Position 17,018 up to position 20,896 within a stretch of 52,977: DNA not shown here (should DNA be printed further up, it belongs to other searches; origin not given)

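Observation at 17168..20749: uL5 carries an approximately 1015-residue N-terminal Lys/Ala/Glu-rich extension (1193 aa total)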

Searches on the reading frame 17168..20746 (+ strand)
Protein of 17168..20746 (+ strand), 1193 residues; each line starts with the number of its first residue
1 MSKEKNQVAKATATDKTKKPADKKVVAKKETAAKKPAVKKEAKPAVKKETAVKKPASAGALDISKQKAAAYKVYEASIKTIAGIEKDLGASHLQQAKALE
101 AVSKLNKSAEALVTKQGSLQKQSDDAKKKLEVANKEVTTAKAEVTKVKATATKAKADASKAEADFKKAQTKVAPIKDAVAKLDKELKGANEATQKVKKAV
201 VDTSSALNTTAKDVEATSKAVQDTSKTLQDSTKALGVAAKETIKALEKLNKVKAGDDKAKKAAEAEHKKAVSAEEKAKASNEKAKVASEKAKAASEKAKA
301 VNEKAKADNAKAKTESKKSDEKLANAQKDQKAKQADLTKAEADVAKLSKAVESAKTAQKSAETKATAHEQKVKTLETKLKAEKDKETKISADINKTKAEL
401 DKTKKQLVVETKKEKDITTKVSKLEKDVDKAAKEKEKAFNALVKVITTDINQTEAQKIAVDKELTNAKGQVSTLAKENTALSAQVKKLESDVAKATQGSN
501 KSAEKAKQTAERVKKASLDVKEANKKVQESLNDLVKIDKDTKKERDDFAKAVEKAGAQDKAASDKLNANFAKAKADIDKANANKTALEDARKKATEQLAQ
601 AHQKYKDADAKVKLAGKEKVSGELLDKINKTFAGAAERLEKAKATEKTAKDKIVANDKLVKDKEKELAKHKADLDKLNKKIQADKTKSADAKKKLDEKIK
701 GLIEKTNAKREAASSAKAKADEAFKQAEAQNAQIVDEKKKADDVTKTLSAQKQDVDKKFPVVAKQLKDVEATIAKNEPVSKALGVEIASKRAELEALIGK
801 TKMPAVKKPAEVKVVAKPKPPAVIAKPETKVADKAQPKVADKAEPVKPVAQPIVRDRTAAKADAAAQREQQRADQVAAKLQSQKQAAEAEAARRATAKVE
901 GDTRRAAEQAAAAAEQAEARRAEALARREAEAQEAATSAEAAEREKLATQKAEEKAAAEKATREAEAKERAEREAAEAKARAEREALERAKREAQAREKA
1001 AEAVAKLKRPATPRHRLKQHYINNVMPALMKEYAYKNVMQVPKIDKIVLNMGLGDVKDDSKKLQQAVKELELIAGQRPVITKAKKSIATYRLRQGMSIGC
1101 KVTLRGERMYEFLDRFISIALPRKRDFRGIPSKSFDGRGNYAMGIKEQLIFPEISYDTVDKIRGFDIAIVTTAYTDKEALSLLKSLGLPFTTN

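Call 6: search_protein_families(library=pfam, proteins=[window:17168-20746:+], max_evalue=0.01)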
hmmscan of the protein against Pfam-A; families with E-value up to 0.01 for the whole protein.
window:17168-20746:+ (1193 aa): 3 families
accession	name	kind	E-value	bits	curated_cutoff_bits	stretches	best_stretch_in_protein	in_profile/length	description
PF00673.26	Ribosomal_L5_C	-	3.4e-39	133.3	27.8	1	1098-1190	2-94/94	ribosomal L5P family C-terminus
PF00281.24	Ribosomal_L5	-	3.1e-25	88.6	34.9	1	1037-1093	1-57/57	Ribosomal protein L5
PF03836.20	RasGAP_C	-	0.0096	16.5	26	1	413-526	4-111/137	RasGAP C-terminus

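Call 8: find_homologous_proteins(query=window:17168-20746:+, max_evalue=0.00001)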
Query window:17168-20746:+: 8000 candidates shared short words with the query, none scored E <= 0.00001.

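Call 12: find_encoding_contigs(protein=window:17168-20746:+, flank=3000, max_places=6)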
Protein window:17168-20746:+ (1193 aa): 5 contigs read that carry it; 2 places shown.
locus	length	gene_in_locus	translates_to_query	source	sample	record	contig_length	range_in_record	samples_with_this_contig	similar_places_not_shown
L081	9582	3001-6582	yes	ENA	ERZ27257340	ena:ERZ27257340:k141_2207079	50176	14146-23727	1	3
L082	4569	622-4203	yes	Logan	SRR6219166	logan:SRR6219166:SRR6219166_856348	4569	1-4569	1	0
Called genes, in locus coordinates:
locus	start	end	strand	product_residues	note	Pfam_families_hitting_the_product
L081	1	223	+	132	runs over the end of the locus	PF00831:Ribosomal_L29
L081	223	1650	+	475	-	PF00366:Ribosomal_S17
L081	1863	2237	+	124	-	PF00238:Ribosomal_L14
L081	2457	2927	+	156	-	PF00467:KOW, PF17136:ribosomal_L24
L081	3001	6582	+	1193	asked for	-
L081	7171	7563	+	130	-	PF00410:Ribosomal_S8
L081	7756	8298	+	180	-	PF00347:Ribosomal_L6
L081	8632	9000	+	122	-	PF00861:Ribosomal_L18p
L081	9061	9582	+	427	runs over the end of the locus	-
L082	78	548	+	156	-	PF00467:KOW, PF17136:ribosomal_L24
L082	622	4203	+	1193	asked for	-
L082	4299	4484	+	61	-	PF00253:Ribosomal_S14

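Call 26: search_solved_structures(query=window:17168-20212:+, max_evalue=0.01)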
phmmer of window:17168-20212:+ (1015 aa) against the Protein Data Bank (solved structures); distinct sequences matched with E-value up to 0.01: 0.

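Call 27: search_protein_families(library=ncbifam, proteins=[window:17168-20746:+], max_evalue=0.01)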
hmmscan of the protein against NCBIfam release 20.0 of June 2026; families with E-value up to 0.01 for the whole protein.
window:17168-20746:+ (1193 aa): 4 families
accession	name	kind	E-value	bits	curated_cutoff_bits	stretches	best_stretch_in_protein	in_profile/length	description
NF000585.0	PRK00010.1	equivalog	5.3e-85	283.7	186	1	1015-1192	3-180/181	50S ribosomal protein L5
NF003258.0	PRK04219.1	equivalog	4.5e-29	101.2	166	1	1033-1170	6-134/178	50S ribosomal protein L5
TIGR02168.1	SMC_prok_B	equivalog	4e-12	44.8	567.35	2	342-612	672-940/1181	chromosome segregation protein SMC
TIGR02169.1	SMC_prok_A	equivalog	0.00086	17.1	729.4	1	363-653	217-507/1165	chromosome segregation protein SMC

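Call 40: search_protein_representatives(protein=window:17168-20212:+)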
Query: 1015 residues. Proteins with E-value up to 0.001 (for the whole library): 1; up to 1e-10: 0; up to 1e-30: 0. The best 1 are listed.
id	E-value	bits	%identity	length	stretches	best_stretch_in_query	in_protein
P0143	4.3e-05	39.1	30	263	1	627-783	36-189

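Call 53: predict_structure(protein=window:17168-20746:+)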
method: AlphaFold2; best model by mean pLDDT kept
length: 1193 residues; sequences in the alignment: 1
mean_pLDDT: 52.8   pTM: 0.27
mean pLDDT of the five models: 52.8, 52.4, 51.2, 48.3, 47.3
residues with pLDDT >= 90: 0; 70-90: 276; 50-70: 363; < 50: 554
segments of 3 or more residues with pLDDT < 50: 1-67, 110-122, 137-180, 182-184, 187-196, 313-321, 325-330, 356-358, 402-421, 608-623, 628-646, 751-753, 768-819, 821-866, 885-905, 1003-1021, 1023-1193
pLDDT, mean of each block of 10 residues (from residue 1): 32 30 30 30 29 30 44 60 53 54 60 44 58 53 39 39 37 38 48 50 60 72 78 78 79 68 79 79 76 72 62 46 47 56 66 54 56 71 66 62 39 39 61 66 66 68 73 72 73 56 64 76 77 76 74 67 71 68 54 58 50 37 45 43 48 64 72 77 69 74 71 58 66 64 59 47 49 42 43 41 28 28 29 30 32 34 48 65 48 42 52 65 72 68 69 71 72 76 76 69 44 42 40 28 28 34 41 29 26 25 29 30 30 29 28 29 26 33 37 25
secondary structure, 60 per line:
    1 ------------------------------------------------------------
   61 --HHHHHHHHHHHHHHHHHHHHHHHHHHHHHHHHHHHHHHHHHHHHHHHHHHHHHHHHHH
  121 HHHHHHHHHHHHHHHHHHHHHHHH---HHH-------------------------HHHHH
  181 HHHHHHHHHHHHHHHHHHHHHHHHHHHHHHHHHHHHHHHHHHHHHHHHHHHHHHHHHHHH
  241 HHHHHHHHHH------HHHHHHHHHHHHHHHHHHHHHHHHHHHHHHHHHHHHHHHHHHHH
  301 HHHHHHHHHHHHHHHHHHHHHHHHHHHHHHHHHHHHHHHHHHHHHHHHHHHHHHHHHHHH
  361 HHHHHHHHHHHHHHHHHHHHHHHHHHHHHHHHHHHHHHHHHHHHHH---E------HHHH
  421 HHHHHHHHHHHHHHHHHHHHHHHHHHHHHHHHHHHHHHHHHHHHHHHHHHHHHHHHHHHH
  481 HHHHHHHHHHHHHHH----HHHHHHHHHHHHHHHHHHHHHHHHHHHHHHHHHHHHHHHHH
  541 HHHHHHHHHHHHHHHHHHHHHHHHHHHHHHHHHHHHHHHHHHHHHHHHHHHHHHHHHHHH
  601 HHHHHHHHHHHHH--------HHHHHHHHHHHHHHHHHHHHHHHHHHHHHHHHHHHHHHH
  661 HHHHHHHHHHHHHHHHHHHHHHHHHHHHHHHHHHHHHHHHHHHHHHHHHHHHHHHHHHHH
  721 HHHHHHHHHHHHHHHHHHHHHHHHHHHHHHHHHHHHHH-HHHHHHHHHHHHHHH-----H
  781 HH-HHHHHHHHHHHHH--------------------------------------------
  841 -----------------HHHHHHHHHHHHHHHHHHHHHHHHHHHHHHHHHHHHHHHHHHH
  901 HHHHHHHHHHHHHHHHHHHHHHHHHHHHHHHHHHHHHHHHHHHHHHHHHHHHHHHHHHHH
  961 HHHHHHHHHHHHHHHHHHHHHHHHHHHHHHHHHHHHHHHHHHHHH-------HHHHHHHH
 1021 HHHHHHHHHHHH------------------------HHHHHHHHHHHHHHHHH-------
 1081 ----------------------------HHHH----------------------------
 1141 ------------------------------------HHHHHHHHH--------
elements in order (helices of 4 or more, strands of 3 or more residues): H63-144 H176-250 H257-406 H417-495 H500-613 H622-758 H760-774 H784-796 H858-1005 H1013-1032 H1057-1073 H1109-1112 H1177-1185

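Call 64: fold_search(model_id=the predicted structure, library=pdb)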
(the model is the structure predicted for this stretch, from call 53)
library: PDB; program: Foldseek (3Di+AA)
matches with E <= 10: 302; with E <= 0.001: 0
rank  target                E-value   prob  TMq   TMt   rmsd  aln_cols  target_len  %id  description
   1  5wkq_A                3.6e-01  0.93  0.09  0.48   4.8       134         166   12  2.10 A resolution structure of IpaB (residues 74-242) from Shigella flexneri (released 2018-05-16)
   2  7n6g_3I               4.3e-01  0.38  0.08  0.22  82.8       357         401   16  C1 of central pair (released 2022-05-18)
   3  7sqc_O1               4.3e-01  0.16  0.07  0.10  86.4       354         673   16  Ciliary C1 central pair apparatus isolated from Chlamydomonas reinhardtii (released 2022-04-13)
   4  2ysu_B                5.1e-01  0.91  0.08  0.60   4.2       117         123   22  Structure of the complex between BtuB and Colicin E2 receptor binding domain (released 2007-06-19)
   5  5wkq_B                6.4e-01  0.85  0.09  0.50   4.5       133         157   12  2.10 A resolution structure of IpaB (residues 74-242) from Shigella flexneri (released 2018-05-16)
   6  5ew5_A                6.4e-01  0.82  0.09  0.19   7.9       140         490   21  Crystal Structure of Colicin E9 In Complex with Its Immunity Protein Im9 (released 2016-07-20)
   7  3u0c_A                7.2e-01  0.87  0.09  0.56   4.1       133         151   12  Crystal structure of N-terminal region of Type III Secretion First Translocator IpaB (residues 74-224) (released 2012-02-15)
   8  9ijj_D                8.5e-01  0.28  0.07  0.27  71.2       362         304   16  In situ structure of the central apparatus in mouse sperm axoneme. (released 2025-06-04)
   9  7nsu_D                9.6e-01  0.84  0.08  0.21   4.4       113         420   20  ColicinE9 intact translocation complex (released 2021-08-11)
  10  1jch_A                9.6e-01  0.82  0.09  0.21   7.6       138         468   20  Crystal Structure of Colicin E3 in Complex with its Immunity Protein (released 2001-11-30)
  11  6ixf_B                9.6e-01  0.57  0.07  0.30  17.9       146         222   17  Crystal structure of SeMet apo SH3BP5 (P41) (released 2019-03-20)
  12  6z6f_D                1.0e+00  0.47  0.09  0.16   7.3       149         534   15  HDAC-PC (released 2021-02-17)
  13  2b5u_A                1.1e+00  0.66  0.09  0.20   8.1       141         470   20  Crystal Structure Of Colicin E3 V206C Mutant In Complex With Its Immunity Protein (released 2006-11-07)
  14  6tz9_A                1.3e+00  0.57  0.08  0.45  17.1       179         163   17  CryoEM reconstruction of membrane-bound ESCRT-III filament composed of CHMP1B only (released 2020-04-08)
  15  7o3x_A                1.3e+00  0.38  0.08  0.33   9.0       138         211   16  Structural basis for VIPP1 oligomerization and maintenance of thylakoid membrane integrity (released 2021-06-30)
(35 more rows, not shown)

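Call 73: find_related_loci(query=window:17348-20212:+, collection=metagenome_contigs, flank=6000)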
Query window:17348-20212:+ (955 aa) in metagenome_contigs; peptide patterns used: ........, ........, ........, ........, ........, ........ (x = any residue, [..] = any of these).
599 stretches matched a pattern, but none encodes a relative of the query by tblastn (E <= 1e-3).
